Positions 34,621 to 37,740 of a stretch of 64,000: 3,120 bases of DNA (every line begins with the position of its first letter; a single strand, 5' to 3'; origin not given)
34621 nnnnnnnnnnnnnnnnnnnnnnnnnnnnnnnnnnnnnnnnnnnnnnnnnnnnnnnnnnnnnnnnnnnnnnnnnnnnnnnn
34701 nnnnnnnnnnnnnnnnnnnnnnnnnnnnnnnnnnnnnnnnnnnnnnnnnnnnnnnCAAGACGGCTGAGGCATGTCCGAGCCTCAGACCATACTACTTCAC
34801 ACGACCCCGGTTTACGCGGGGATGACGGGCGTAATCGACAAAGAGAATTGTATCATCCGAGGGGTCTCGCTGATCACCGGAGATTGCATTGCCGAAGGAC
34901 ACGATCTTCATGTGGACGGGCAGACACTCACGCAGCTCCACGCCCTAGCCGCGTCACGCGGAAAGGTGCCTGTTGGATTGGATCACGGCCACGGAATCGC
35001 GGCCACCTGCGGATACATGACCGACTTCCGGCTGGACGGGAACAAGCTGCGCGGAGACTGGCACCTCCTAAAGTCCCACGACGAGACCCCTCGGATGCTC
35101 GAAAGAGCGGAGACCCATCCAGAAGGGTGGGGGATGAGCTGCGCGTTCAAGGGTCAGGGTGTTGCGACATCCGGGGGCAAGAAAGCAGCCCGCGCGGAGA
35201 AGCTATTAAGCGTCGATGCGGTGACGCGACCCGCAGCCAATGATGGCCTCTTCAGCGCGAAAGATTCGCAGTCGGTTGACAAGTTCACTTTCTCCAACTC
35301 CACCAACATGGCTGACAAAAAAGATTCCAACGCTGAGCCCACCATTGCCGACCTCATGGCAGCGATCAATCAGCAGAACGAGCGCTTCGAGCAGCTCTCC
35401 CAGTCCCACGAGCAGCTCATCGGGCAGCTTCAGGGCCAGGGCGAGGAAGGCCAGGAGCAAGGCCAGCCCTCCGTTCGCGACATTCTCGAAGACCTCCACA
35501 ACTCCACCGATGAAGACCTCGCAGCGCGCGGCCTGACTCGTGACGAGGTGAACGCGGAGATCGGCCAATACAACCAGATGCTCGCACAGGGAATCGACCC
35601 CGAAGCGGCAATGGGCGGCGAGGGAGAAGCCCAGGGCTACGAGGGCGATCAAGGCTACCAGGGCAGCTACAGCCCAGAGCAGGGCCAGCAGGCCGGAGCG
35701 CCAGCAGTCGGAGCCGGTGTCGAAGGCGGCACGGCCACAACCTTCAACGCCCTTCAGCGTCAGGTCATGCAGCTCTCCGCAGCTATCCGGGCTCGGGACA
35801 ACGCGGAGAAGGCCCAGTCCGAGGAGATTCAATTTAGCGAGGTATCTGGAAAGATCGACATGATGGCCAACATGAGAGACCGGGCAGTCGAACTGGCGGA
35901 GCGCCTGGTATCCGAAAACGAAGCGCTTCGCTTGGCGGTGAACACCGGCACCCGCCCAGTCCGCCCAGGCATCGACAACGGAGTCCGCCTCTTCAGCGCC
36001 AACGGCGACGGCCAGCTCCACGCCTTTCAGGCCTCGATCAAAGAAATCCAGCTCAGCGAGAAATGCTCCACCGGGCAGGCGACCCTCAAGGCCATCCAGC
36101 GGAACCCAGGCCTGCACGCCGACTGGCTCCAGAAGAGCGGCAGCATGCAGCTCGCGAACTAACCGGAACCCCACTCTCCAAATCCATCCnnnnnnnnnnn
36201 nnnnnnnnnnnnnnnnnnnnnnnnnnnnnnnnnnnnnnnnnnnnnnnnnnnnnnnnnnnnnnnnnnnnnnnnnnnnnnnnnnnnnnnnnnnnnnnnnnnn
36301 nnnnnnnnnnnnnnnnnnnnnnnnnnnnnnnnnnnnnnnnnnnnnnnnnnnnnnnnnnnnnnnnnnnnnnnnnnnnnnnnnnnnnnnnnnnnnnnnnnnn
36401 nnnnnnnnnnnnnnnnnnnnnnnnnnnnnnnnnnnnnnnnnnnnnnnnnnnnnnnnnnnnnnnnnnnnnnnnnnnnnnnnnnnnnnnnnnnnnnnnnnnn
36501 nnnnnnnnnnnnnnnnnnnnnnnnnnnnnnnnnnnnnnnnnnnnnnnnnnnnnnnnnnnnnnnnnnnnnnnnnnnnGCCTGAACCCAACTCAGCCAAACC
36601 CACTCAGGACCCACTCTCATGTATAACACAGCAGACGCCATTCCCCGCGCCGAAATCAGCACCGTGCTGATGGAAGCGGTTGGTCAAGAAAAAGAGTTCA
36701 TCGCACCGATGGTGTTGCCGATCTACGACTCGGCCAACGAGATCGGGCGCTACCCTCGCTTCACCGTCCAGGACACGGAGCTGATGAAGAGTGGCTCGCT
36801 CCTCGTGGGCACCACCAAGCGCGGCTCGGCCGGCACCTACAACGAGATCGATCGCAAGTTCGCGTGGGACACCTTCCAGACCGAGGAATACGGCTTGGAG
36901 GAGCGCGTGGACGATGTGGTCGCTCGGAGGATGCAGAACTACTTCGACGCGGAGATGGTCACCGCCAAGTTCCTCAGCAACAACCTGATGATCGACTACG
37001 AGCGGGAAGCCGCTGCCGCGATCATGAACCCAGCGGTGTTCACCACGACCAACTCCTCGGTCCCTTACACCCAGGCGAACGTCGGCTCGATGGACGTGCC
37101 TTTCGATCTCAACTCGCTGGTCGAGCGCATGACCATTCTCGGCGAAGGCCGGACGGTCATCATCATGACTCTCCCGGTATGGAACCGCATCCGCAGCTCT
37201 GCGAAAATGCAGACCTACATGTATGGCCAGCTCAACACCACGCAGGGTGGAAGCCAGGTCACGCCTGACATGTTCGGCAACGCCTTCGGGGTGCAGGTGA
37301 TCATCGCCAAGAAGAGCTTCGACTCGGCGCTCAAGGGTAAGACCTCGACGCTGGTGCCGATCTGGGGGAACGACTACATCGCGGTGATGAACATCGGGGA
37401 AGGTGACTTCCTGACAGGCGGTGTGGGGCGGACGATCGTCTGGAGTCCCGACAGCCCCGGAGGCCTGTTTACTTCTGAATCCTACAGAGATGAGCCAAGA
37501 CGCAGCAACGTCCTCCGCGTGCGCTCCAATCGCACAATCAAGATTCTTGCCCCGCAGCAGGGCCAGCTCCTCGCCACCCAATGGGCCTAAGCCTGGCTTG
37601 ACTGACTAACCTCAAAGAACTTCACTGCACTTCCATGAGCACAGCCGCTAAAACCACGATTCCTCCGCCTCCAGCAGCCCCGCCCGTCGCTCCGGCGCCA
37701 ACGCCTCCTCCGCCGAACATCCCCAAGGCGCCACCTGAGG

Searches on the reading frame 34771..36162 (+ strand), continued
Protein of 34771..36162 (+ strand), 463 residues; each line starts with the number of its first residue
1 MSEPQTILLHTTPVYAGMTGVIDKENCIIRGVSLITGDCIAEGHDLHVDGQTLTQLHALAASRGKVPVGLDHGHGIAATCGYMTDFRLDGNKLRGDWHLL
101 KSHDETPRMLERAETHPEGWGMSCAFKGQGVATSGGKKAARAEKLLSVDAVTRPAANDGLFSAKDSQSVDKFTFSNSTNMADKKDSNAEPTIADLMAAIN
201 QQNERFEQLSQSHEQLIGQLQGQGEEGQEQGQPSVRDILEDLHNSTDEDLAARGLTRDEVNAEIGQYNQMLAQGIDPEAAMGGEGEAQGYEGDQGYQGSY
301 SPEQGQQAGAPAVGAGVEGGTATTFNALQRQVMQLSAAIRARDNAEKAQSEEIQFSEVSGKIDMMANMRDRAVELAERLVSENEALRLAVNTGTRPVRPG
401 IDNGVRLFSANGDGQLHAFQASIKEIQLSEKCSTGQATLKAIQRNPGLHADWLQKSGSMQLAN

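Call 74: find_related_loci(query=A2, collection=genome_contigs, flank=10000)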
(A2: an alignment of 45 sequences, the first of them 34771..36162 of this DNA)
Query A2 (463 aa) in genome_contigs; peptide patterns used: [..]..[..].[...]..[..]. (x = any residue, [..] = any of these).
20 stretches matched a pattern; 2 encode a relative of the query (tblastn E <= 1e-3); 2 distinct loci.
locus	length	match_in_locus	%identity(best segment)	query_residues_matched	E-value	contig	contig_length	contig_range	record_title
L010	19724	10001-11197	40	20-454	3e-72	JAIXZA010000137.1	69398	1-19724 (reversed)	MAG: Verrucomicrobiaceae bacterium isolate D8_MAG_00034 pond_D8_MAG_00034_000000000067, whole genome shotgun sequence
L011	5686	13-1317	34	14-461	1e-58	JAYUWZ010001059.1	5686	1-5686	MAG: Verrucomicrobiaceae bacterium isolate GL130_UP_concoct_108_sub GL130_UP_concoct_108_sub_1058, whole genome shotgun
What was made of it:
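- On Prp / L27-type leader (80alpha): The only hint is two Verrucomicrobiaceae MAG contigs (call 74).
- Closest known: Shared N-terminal leader of staphylococcal phage 80alpha capsid and scaffolding proteins. Different: Here the phage has its own serine-protease-fold enzyme and a probable non-Firmicute host (call 74).
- The only host hint is Verrucomicrobiaceae MAG contigs (call 74).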

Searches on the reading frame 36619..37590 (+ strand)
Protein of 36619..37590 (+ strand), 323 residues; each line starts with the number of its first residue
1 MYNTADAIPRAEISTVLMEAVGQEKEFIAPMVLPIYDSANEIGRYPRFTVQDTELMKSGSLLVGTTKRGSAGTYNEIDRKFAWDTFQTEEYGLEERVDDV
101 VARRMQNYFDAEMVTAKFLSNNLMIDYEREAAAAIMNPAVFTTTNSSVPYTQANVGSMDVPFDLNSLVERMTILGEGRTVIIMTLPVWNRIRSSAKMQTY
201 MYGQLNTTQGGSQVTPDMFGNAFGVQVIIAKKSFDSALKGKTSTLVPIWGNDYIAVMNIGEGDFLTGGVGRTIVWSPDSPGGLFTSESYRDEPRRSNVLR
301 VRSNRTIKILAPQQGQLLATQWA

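Call 3: search_protein_families(library=pfam, proteins=[window:36619-37590:+], max_evalue=0.01)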
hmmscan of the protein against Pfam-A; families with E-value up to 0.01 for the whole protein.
window:36619-37590:+ (323 aa): 0 families

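Call 4: search_protein_families(library=phrogs, proteins=[window:36619-37590:+], max_evalue=0.01)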
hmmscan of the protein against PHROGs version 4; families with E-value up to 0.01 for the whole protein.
window:36619-37590:+ (323 aa): 1 family
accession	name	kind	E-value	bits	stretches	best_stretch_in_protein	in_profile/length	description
phrog_1005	-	head and packaging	4.4e-22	79.7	1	21-318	23-310/315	major head protein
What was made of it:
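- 36619..37590 (+): Major capsid protein (323 aa), no tag. phrog_1005 major head protein, E=4e-22 (call 4).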

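Call 8: search_dna_similar(query=window:36619-37590:+, collection=phages, mode=protein, max_rows=25)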
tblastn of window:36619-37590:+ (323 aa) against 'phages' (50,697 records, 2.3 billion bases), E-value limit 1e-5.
No match.
